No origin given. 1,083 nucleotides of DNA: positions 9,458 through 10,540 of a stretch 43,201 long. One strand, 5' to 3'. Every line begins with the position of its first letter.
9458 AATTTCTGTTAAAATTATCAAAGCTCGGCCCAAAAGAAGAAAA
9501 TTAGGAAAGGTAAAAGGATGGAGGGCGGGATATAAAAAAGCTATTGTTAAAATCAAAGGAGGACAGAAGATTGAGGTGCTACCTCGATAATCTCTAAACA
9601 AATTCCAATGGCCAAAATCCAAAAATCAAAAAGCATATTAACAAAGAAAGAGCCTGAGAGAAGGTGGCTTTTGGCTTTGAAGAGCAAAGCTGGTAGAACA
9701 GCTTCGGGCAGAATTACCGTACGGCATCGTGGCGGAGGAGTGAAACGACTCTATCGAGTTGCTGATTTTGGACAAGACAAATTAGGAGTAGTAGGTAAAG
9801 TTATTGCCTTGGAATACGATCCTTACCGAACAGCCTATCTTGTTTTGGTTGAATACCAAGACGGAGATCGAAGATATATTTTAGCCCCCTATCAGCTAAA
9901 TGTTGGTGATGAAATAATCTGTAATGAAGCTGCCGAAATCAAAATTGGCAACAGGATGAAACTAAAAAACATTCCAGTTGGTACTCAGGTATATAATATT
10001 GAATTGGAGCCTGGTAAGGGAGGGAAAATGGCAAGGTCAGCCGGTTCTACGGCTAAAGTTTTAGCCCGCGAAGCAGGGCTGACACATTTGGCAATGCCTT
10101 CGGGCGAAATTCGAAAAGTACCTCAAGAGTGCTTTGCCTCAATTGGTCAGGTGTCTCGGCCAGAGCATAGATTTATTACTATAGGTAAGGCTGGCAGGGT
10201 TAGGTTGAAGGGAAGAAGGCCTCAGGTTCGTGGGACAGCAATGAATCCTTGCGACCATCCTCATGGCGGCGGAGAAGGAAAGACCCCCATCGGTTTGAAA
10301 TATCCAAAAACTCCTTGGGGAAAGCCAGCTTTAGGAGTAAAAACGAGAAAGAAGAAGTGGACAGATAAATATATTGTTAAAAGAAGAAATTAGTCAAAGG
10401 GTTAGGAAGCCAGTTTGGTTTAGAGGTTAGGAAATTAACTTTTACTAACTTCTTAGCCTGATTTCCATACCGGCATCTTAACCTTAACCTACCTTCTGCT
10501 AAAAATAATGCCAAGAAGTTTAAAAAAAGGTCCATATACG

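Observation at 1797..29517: CCAAATT-heptad palindromic element family in seven ribosomal-operon spacers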

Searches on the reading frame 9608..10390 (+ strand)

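Call 78: search_protein_families(library=pfam, max_evalue=0.01, proteins=[window:9608-10390:+])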
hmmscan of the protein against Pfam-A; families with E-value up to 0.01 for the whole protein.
window:9608-10390:+ (261 aa): 2 families
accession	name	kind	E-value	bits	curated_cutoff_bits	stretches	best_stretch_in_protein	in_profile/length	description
PF03947.24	Ribosomal_L2_C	-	6.3e-50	168.9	33.7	1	112-238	1-126/126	Ribosomal Proteins L2, C-terminal domain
PF00181.30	Ribosomal_L2_N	-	3.7e-29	101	23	1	29-104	1-76/77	Ribosomal Proteins L2, RNA binding N-terminal domain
